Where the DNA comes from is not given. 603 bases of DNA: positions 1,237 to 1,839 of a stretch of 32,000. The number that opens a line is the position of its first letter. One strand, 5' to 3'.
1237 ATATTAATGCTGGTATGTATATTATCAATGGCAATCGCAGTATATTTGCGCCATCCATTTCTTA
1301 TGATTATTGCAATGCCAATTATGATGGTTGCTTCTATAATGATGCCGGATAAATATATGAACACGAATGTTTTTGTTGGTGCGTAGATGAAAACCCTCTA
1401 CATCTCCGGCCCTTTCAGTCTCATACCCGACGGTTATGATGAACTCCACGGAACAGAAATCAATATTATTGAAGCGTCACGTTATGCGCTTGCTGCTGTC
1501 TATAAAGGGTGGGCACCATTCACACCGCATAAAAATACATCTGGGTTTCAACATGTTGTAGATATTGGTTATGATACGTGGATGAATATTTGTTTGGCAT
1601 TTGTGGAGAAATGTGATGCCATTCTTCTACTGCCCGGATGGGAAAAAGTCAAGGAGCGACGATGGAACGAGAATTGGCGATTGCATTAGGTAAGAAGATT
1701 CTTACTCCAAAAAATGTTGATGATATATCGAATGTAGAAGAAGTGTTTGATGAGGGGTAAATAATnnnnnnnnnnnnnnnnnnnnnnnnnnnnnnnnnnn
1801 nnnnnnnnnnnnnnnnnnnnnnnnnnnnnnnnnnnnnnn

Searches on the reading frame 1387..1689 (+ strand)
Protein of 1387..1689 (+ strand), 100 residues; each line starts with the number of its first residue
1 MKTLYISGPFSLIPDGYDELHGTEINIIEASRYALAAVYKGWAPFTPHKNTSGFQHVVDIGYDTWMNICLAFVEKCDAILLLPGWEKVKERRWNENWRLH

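Call 75: search_protein_families(library=pfam, max_evalue=0.001, proteins=[window:1387-1689:+])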
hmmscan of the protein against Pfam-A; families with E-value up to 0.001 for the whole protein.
window:1387-1689:+ (100 aa): 1 family
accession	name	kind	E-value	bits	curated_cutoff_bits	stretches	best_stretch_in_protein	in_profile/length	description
PF14359.12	DUF4406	-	1.8e-06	28.7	22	1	60-88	44-72/91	Domain of unknown function (DUF4406)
